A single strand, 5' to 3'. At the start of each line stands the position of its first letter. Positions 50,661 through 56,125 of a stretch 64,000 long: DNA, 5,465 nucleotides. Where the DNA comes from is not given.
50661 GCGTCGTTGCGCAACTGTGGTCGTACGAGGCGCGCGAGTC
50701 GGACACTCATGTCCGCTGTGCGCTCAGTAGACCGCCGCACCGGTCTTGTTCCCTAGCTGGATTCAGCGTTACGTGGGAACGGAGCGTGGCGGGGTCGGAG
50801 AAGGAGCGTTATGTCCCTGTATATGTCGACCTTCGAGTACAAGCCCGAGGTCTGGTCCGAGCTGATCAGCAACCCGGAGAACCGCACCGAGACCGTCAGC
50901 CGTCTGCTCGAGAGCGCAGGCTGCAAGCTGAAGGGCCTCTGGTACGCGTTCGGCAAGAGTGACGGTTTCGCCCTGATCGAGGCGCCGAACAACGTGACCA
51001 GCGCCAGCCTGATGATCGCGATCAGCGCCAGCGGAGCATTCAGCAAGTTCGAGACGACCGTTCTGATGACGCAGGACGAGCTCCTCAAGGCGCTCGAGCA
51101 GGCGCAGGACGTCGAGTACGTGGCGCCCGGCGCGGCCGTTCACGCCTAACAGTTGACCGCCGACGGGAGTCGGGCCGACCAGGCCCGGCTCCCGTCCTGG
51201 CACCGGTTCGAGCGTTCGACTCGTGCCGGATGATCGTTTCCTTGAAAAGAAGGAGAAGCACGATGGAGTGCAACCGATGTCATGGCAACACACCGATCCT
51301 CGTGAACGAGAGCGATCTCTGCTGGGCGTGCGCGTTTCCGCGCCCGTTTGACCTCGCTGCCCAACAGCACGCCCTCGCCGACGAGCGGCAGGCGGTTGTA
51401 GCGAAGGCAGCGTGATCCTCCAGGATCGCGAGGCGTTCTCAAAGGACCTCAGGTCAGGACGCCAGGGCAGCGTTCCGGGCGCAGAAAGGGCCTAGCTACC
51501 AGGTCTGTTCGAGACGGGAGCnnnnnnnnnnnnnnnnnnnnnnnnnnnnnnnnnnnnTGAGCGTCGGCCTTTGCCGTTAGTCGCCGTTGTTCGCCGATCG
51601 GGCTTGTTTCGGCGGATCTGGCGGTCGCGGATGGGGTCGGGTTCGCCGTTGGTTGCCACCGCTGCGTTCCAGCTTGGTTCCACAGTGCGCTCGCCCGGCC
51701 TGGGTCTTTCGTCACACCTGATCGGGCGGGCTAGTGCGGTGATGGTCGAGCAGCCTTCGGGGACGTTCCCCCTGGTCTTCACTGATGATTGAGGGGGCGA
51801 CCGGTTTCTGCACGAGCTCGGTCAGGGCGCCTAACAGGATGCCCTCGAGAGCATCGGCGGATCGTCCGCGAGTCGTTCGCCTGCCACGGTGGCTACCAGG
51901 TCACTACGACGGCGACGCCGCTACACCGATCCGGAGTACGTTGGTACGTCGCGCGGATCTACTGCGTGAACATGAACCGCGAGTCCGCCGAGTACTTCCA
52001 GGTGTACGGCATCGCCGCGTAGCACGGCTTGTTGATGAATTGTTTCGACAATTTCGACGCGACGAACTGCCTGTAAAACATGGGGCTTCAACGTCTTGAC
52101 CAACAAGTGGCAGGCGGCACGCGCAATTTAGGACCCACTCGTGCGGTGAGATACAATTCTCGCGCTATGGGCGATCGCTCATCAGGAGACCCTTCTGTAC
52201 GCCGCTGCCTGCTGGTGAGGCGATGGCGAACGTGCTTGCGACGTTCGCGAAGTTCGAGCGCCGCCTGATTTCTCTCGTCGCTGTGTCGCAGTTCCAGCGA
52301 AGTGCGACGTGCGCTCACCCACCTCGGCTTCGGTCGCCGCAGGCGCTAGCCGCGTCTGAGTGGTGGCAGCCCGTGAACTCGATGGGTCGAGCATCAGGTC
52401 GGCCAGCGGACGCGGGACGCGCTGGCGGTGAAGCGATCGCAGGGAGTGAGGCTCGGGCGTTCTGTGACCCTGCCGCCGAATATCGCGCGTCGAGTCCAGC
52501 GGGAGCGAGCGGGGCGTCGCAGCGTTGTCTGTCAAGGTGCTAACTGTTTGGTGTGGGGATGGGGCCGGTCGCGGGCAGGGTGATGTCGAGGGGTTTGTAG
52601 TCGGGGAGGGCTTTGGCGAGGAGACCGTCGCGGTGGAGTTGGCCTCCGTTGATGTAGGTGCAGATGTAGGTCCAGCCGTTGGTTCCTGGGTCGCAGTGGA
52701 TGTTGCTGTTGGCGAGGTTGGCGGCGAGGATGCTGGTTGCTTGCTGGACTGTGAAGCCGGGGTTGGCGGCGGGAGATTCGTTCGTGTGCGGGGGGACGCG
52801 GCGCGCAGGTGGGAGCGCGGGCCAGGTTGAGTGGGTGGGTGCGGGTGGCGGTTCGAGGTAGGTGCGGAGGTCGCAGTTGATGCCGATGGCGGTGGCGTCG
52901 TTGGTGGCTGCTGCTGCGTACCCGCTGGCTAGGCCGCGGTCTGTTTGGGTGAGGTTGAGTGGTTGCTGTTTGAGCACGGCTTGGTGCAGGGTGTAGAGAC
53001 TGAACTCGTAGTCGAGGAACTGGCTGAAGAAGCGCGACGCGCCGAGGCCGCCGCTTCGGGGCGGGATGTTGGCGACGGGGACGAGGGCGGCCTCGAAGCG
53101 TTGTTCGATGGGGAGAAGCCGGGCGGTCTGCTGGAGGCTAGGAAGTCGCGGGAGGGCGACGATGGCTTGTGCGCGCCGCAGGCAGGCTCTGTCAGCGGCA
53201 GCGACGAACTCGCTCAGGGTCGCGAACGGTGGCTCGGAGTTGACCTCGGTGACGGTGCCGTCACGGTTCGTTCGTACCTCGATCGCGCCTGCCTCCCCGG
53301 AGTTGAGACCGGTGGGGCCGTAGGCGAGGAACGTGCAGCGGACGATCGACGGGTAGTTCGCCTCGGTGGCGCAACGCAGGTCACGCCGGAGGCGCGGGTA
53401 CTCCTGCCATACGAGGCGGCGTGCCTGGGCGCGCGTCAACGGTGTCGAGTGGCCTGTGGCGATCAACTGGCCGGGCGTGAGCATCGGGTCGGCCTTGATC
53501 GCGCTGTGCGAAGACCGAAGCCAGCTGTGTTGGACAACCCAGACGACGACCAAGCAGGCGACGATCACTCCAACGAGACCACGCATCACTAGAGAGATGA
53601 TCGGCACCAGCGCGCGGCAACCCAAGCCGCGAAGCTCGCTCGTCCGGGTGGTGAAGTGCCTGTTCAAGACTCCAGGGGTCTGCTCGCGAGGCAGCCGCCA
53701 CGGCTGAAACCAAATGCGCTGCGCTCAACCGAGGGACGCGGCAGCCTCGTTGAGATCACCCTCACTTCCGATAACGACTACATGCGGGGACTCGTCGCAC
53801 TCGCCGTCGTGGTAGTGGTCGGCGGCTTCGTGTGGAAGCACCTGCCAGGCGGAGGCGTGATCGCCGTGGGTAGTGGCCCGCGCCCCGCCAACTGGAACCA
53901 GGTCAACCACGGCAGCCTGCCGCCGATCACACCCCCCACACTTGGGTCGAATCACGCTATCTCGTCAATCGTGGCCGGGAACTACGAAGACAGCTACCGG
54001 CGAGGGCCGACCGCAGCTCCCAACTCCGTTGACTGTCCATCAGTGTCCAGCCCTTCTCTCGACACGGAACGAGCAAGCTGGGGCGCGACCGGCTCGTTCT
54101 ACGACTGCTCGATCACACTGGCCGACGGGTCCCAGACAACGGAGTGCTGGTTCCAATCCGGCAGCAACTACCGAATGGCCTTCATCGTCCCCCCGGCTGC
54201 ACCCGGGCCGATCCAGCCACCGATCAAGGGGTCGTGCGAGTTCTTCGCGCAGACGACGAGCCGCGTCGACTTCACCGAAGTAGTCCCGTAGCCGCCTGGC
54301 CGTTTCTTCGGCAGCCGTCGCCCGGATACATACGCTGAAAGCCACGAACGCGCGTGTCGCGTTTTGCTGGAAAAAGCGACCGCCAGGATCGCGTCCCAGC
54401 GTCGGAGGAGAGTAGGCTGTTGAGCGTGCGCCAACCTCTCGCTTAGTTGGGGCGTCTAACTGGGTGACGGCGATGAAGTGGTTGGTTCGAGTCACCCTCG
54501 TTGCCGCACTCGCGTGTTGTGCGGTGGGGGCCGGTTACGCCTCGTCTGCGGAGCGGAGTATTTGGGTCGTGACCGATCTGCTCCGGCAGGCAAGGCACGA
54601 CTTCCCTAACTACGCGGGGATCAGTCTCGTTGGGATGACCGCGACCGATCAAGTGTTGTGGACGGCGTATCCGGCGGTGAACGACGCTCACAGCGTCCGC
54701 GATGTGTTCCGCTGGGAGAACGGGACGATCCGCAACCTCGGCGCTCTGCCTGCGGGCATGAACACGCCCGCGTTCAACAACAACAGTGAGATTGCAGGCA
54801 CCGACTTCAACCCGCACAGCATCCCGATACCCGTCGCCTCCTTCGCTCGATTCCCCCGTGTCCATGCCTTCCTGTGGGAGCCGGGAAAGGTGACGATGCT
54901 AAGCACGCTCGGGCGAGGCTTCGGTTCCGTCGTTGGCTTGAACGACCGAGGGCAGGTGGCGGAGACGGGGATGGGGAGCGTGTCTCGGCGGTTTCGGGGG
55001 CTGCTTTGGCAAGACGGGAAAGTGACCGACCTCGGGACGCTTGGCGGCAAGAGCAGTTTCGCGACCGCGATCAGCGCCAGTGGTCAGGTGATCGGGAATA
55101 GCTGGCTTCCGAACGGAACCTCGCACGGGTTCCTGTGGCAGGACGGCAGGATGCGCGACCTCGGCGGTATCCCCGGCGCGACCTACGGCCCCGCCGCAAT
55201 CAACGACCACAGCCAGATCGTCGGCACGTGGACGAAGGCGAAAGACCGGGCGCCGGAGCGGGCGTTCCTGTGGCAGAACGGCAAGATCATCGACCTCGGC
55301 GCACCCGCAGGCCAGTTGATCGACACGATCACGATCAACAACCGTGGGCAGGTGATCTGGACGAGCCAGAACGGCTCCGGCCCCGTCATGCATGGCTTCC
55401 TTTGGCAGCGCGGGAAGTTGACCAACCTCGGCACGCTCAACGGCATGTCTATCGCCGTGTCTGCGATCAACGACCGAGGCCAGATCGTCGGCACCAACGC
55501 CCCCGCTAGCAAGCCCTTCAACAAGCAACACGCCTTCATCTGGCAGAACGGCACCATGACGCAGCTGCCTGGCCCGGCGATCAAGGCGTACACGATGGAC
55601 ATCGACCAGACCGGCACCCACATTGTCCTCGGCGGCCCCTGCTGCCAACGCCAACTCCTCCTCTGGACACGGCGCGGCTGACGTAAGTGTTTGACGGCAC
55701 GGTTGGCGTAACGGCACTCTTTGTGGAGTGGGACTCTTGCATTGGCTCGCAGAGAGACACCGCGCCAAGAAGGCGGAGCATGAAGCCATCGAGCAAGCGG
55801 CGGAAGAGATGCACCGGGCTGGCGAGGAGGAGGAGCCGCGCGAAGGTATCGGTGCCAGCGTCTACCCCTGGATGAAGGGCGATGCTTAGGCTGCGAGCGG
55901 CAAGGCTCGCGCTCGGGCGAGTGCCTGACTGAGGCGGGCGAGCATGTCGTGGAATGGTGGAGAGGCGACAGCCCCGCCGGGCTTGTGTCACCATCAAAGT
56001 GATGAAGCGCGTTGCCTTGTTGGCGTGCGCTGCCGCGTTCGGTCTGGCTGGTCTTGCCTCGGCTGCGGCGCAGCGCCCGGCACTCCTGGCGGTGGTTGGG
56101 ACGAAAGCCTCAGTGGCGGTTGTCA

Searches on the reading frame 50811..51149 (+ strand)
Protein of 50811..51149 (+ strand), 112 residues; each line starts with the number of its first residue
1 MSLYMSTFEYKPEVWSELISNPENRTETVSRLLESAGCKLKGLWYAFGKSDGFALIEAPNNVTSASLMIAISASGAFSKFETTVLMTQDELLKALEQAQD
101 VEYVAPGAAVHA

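Call 14: search_protein_families(library=pfam, max_evalue=0.01, proteins=[window:50811-51149:+])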
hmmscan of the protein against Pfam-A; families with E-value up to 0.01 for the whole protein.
window:50811-51149:+ (112 aa): 2 families
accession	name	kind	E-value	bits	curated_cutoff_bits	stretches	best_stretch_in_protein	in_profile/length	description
PF08734.17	GYD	-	3.4e-16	59.5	31.4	1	4-94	1-90/91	GYD domain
PF11746.14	DUF3303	-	0.00028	21.4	21.2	1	23-98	19-91/92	Domain of unknown function (DUF3303)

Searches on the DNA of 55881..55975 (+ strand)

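Call 89: search_dna_similar(query=window:55881-55975:+, collection=phages, mode=distant, max_evalue=0.01, max_rows=10)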
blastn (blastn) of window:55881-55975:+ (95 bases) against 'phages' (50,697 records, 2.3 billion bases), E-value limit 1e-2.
No match.
